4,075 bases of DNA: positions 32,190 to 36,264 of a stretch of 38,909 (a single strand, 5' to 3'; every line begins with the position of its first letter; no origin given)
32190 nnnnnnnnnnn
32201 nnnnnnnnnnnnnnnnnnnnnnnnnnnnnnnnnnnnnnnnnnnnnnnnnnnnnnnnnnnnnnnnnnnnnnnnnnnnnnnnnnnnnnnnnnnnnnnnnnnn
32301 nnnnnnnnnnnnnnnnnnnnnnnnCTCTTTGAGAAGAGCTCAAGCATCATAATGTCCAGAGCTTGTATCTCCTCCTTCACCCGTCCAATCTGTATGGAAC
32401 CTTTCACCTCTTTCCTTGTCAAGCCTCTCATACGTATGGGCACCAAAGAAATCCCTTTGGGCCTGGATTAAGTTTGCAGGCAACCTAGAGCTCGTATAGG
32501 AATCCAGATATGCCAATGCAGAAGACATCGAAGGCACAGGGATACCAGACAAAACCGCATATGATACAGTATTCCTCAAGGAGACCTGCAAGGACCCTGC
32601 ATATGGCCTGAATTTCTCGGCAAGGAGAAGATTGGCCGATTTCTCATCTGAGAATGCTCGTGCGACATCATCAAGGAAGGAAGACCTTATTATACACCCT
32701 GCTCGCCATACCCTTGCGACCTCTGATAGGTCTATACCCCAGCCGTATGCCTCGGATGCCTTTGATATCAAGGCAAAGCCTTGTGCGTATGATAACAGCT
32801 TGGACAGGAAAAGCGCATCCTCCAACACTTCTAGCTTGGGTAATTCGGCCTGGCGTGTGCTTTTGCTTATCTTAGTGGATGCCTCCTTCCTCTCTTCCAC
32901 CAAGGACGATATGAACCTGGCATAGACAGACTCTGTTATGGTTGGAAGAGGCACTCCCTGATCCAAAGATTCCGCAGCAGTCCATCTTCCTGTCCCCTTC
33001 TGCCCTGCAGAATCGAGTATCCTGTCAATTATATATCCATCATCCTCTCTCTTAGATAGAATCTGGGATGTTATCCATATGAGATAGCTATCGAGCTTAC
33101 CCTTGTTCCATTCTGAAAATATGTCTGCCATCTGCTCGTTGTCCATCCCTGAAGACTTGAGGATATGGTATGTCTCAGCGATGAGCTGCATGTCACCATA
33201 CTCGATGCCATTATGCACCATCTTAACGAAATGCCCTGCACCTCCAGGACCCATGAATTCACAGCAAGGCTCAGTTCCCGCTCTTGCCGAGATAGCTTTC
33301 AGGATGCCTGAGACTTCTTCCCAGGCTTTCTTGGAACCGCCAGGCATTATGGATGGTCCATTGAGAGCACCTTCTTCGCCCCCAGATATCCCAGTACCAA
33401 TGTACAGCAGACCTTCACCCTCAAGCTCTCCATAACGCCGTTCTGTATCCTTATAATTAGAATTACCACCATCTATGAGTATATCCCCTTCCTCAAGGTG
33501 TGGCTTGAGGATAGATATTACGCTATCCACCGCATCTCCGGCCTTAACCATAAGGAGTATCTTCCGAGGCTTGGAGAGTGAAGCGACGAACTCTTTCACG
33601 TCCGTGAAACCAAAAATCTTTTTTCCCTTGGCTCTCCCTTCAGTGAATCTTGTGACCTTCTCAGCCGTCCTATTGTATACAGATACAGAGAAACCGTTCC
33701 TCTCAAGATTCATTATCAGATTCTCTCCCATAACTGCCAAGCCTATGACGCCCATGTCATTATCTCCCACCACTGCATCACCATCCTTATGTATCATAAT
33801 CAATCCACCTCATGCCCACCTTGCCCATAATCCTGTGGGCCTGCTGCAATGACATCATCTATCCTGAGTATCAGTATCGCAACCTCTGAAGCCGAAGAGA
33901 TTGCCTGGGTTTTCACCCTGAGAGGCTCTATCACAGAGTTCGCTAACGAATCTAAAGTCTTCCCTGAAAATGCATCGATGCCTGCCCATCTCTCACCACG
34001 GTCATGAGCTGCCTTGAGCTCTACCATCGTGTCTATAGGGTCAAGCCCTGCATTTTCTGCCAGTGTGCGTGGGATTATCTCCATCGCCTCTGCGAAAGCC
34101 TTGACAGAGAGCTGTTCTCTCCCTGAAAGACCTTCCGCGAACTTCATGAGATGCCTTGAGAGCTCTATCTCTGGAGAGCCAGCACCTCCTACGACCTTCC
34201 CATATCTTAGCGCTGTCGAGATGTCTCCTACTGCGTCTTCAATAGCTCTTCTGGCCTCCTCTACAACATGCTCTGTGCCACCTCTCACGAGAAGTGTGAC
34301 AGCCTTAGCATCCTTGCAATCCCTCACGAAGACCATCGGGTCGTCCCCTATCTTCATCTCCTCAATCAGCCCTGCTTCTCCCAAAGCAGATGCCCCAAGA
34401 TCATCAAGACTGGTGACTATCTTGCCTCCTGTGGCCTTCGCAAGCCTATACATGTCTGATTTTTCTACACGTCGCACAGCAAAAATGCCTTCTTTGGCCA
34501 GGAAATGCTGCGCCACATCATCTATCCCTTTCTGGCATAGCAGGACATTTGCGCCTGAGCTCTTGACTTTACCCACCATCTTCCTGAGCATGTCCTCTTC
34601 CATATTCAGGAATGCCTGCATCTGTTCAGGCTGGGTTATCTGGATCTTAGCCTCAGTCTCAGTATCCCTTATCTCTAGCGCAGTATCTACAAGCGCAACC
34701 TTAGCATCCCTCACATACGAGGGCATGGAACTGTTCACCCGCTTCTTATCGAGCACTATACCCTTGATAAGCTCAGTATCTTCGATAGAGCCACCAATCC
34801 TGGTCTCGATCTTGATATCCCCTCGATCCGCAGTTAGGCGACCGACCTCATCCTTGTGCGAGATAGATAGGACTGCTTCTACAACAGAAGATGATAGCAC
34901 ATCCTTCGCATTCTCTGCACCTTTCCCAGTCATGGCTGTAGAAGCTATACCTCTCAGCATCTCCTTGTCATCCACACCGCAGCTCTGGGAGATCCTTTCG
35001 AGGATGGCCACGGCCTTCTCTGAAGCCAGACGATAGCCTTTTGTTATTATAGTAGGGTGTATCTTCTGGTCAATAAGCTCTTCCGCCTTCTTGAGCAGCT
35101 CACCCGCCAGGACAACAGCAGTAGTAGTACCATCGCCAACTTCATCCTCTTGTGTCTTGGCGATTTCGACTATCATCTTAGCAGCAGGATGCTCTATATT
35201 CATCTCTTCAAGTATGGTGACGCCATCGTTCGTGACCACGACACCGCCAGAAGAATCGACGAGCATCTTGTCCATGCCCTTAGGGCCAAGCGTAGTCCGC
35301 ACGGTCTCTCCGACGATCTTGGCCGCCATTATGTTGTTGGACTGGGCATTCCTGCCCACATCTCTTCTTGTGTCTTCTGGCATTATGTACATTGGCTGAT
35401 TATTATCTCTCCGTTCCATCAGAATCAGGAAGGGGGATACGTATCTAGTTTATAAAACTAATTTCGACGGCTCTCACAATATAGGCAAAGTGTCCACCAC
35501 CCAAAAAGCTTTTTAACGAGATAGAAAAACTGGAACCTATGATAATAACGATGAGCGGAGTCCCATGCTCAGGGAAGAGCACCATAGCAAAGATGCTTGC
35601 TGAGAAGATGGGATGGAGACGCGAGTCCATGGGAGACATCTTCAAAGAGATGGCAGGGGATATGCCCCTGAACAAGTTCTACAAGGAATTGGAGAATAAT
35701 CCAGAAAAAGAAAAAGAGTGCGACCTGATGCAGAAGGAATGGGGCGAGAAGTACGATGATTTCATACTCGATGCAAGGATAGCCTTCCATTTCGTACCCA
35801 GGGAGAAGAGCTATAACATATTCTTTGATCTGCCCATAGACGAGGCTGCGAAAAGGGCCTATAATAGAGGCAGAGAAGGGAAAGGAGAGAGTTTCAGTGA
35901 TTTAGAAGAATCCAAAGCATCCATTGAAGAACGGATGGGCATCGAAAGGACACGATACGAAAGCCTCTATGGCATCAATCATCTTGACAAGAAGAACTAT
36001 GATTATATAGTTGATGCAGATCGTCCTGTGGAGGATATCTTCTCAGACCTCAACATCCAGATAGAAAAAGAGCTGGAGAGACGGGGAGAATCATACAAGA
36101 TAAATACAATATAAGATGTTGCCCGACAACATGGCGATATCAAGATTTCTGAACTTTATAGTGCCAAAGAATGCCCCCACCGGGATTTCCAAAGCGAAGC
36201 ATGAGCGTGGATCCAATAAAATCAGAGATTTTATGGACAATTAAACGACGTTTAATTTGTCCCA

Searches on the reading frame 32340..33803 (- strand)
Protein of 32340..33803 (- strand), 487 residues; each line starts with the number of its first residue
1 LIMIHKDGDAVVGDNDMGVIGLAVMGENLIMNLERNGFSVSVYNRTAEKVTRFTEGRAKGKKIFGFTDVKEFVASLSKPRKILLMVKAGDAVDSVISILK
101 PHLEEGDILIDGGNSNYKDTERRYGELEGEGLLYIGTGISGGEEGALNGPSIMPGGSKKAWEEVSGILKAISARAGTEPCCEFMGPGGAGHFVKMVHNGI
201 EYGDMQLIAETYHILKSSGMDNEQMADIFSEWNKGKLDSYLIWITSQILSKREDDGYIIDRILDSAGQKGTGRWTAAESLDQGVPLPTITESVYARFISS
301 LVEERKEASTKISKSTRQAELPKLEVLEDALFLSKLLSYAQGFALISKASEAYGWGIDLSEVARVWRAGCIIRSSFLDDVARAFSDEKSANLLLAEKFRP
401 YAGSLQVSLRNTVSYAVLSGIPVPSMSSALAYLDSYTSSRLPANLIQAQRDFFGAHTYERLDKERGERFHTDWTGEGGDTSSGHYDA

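Call 7: search_protein_families(library=pfam, proteins=[window:32340-33803:-], max_evalue=0.001)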
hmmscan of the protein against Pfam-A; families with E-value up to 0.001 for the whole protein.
window:32340-33803:- (487 aa): 2 families
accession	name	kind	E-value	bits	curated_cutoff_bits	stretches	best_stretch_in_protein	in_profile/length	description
PF00393.24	6PGD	-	2.7e-116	388.5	27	1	190-473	1-290/290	6-phosphogluconate dehydrogenase, C-terminal domain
PF03446.21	NAD_binding_2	-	1.3e-47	162.3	21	1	17-180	2-155/161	NAD binding domain of 6-phosphogluconate dehydrogenase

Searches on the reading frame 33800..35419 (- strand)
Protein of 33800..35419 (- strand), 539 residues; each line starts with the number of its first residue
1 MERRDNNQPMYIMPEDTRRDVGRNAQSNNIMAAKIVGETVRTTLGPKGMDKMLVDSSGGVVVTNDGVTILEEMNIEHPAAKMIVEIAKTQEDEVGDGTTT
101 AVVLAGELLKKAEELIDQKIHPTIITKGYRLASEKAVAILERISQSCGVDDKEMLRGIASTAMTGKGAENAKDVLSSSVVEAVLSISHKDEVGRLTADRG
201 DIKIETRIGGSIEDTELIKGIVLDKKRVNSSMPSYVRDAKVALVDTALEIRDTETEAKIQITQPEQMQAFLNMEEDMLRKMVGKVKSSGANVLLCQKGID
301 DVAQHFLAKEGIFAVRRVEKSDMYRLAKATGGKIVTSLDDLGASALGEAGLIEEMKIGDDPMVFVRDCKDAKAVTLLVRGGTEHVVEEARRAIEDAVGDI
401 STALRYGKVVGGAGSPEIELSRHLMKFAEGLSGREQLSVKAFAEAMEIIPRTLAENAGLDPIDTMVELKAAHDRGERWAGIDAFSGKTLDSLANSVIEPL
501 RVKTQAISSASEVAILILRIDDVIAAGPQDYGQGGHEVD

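Call 7: search_protein_families(library=pfam, proteins=[window:33800-35419:-], max_evalue=0.001)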
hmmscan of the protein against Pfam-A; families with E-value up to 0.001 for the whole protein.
window:33800-35419:- (539 aa): 1 family
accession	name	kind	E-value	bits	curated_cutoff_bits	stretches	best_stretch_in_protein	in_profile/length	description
PF00118.29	Cpn60_TCP1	-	1.2e-181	605.1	34.3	1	38-527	3-489/490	TCP-1/cpn60 chaperonin family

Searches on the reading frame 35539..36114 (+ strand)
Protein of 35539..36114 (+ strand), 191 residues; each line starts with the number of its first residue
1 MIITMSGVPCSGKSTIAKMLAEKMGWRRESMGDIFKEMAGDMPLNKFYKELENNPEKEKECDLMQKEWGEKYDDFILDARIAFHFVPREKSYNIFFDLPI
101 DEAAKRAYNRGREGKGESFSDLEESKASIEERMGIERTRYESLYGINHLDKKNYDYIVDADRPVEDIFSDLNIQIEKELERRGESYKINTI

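Call 7: search_protein_families(library=pfam, proteins=[window:35539-36114:+], max_evalue=0.001)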
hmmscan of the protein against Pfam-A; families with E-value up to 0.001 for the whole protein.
window:35539-36114:+ (191 aa): 8 families
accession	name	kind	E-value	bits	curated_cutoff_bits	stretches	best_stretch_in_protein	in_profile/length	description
PF13238.12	AAA_18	-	2.9e-10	41.1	29.4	1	3-116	1-117/128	AAA domain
PF13207.12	AAA_17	-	4.6e-10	40.3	27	1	7-83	2-82/136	AAA domain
PF13189.12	Cytidylate_kin2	-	1e-09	39.3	28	1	2-161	1-175/176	Cytidylate kinase-like family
PF02224.24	Cytidylate_kin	-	0.00015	22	26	0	3-39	1-37/211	Cytidylate kinase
PF13671.12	AAA_33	-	0.0002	22.1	27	0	3-43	2-42/143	AAA domain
PF08433.16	KTI12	-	0.00027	21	22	1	2-27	3-28/271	Chromatin associated protein KTI12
PF01712.25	dNK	-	0.00057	20.1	27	0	3-52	1-50/203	Deoxynucleoside kinase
PF13521.12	AAA_28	-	0.00083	20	27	0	3-38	2-39/164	AAA domain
